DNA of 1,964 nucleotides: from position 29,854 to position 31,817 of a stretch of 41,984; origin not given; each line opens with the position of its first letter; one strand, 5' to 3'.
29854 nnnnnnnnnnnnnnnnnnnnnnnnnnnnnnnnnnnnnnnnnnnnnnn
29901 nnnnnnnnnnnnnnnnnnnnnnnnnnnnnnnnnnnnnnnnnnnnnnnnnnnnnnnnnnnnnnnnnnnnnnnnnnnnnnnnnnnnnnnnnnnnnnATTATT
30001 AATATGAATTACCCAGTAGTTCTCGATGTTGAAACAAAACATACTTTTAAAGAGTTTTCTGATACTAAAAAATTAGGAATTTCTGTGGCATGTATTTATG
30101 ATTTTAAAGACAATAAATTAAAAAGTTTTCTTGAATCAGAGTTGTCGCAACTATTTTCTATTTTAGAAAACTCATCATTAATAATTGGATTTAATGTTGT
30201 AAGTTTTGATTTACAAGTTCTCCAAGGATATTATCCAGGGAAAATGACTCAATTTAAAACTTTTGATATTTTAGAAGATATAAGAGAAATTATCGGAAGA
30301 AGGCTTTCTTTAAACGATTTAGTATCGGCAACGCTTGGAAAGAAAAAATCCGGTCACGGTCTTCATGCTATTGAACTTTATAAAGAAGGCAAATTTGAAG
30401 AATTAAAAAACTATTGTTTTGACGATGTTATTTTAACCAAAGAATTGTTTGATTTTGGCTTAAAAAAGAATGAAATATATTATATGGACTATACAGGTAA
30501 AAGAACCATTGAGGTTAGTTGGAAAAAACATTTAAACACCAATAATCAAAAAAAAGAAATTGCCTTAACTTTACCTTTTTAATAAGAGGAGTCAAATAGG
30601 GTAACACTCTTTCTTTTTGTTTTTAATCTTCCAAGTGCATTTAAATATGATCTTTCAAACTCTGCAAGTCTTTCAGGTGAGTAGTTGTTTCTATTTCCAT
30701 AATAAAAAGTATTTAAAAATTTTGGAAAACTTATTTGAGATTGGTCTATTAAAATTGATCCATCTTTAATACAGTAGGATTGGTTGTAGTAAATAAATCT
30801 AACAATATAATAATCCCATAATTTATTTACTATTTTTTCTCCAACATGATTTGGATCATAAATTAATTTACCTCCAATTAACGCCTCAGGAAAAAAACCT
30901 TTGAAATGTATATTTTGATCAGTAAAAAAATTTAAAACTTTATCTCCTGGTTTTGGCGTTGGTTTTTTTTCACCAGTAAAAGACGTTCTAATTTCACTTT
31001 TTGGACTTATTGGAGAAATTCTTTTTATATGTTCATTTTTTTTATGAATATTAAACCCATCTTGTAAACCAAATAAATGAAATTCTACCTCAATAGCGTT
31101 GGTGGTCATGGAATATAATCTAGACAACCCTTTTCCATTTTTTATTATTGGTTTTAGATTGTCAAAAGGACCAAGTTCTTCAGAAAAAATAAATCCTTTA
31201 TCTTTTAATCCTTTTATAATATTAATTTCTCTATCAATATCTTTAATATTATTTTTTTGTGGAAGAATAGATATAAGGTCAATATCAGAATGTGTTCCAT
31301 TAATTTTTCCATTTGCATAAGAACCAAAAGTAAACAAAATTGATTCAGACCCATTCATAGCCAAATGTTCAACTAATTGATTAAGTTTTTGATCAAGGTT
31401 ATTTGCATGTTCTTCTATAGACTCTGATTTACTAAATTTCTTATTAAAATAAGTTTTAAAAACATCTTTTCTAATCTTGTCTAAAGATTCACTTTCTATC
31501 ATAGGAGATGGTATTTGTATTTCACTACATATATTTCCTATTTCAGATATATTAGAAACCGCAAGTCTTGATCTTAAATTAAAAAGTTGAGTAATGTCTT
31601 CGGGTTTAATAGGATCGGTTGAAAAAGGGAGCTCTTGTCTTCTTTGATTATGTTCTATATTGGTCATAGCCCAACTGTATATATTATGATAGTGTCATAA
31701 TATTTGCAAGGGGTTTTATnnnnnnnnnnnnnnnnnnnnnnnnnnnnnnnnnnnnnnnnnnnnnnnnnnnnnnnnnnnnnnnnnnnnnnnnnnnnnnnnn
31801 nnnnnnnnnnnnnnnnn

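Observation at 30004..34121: Operon of two paralogous OAS/CD-NTase-like nucleotidyltransferases flanking an NPP-type phosphodiesterase, converging on a DEDD exonuclease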

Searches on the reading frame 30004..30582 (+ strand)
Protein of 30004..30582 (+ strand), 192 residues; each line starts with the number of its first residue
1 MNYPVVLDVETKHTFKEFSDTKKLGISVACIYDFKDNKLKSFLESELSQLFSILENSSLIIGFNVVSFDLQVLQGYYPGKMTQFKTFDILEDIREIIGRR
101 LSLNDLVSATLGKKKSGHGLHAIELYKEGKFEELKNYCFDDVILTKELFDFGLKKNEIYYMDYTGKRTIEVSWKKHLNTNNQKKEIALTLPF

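Call 3: search_protein_families(library=pfam, proteins=[window:30004-30582:+], max_evalue=1)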
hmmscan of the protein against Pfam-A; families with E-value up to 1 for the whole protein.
window:30004-30582:+ (192 aa): 7 families
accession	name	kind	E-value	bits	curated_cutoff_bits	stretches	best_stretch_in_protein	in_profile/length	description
PF01612.26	DNA_pol_A_exo1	-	4e-05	23.9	23.6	1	43-150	62-166/173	3'-5' exonuclease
PF10108.15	DNA_pol_B_exo2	-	7.6e-05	22.9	24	1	114-145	135-166/213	Predicted 3'-5' exonuclease related to the exonuclease domain of PolB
PF13482.12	RNase_H_2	-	0.00031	21.2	22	1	7-148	3-160/165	RNase_H superfamily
PF24675.1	NpmA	-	0.024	14.3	60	1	122-187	145-209/214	16S rRNA (adenine(1408)-N(1))-methyltransferase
PF18136.6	DNApol_Exo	-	0.026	14.1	26.7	0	47-88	120-162/282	DNA mitochondrial polymerase exonuclease domain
PF20862.2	DUF6843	-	0.096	13.1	27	1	141-168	44-71/110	Family of unknown function (DUF6843)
PF16302.10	DUF4944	-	0.17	12.4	23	1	105-168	13-76/128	Domain of unknown function (DUF4944)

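Call 4: search_protein_families(library=ncbifam, proteins=[window:30004-30582:+], max_evalue=1)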
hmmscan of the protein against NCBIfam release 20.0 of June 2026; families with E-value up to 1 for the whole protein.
window:30004-30582:+ (192 aa): 1 family
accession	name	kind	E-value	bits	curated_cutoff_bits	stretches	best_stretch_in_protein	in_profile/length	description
NF010642.0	PRK14039.1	equivalog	0.062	12.2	387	1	82-143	27-87/453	ADP-dependent glucokinase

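Call 5: search_protein_families(library=padloc, proteins=[window:30004-30582:+], max_evalue=1)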
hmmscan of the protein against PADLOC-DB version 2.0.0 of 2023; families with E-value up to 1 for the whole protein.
window:30004-30582:+ (192 aa): 0 families

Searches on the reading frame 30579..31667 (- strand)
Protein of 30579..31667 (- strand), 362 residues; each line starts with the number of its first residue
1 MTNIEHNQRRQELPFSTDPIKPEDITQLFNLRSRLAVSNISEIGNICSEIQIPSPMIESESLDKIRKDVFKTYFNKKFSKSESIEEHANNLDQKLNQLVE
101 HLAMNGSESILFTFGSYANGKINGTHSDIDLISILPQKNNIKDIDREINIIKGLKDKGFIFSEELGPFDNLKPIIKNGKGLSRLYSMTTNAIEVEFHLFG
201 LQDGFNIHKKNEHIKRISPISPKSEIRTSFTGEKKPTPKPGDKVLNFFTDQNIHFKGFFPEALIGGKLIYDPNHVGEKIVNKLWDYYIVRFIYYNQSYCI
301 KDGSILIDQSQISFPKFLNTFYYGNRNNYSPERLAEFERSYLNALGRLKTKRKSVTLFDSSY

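Call 3: search_protein_families(library=pfam, proteins=[window:30579-31667:-], max_evalue=1)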
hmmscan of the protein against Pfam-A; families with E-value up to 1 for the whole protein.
window:30579-31667:- (362 aa): 4 families
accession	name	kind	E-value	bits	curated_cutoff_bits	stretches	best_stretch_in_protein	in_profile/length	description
PF01909.29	NTP_transf_2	-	6.8e-05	23.6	21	1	111-143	17-47/93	Nucleotidyltransferase domain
PF18765.7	Polbeta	-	0.00026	21.5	26.9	1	99-157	4-58/93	Polymerase beta, Nucleotidyltransferase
PF22600.2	MTPAP-like_central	-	0.011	16.3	27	1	78-155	12-84/139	Poly(A) RNA polymerase, mitochondrial-like, central palm domain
PF16508.11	NIBRIN_BRCT_II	-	0.21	12.4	27.2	1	156-191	9-43/122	Second BRCT domain on Nijmegen syndrome breakage protein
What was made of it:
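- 30579..31667 (-): NTase A, 362 aa. It is the sister paralogue of B (47% identity). PF01909 at E 6.8e-5 (call 3).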

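Call 4: search_protein_families(library=ncbifam, proteins=[window:30579-31667:-], max_evalue=1)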
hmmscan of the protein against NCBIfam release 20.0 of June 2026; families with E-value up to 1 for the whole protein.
window:30579-31667:- (362 aa): 4 families
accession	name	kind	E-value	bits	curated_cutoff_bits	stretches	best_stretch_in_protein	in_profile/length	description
NF002837.0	PRK03059.1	equivalog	7.3e-05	21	1010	1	67-155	22-108/857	[protein-PII] uridylyltransferase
NF047752.1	MntA_antitoxin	equivalog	0.0097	15.8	60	1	110-155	9-50/106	type VII toxin-antitoxin system MntA family adenylyltransferase antitoxin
NF041117.1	CBASS_cyclase_b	equivalog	0.069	12.7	200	1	74-143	1-71/275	CBASS oligonucleotide cyclase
NF051895.1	anti_phage_HalB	equivalog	0.11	12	190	1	111-150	2-40/211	anti-phage Hailong system nucleotidyltransferase HalB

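Call 5: search_protein_families(library=padloc, proteins=[window:30579-31667:-], max_evalue=1)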
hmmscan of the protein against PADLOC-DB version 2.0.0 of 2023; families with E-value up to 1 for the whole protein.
window:30579-31667:- (362 aa): 6 families
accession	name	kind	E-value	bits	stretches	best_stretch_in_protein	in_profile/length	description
PDLC04903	PDC-S09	-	0.0012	17.2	1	111-154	29-72/108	-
PDLC00823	Cyclase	-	0.0036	15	1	82-144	17-79/285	oligonucleotide-cyclase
PDLC00786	Cyclase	-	0.0092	13.4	1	77-139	17-77/293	oligonucleotide-cyclase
PDLC00803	Cyclase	-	0.012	13.3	1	83-140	16-76/253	oligonucleotide-cyclase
PDLC00776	Cyclase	-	0.036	11.5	1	81-147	16-81/287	oligonucleotide-cyclase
PDLC04902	PDC-S09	-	0.053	11.8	1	100-140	14-52/97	-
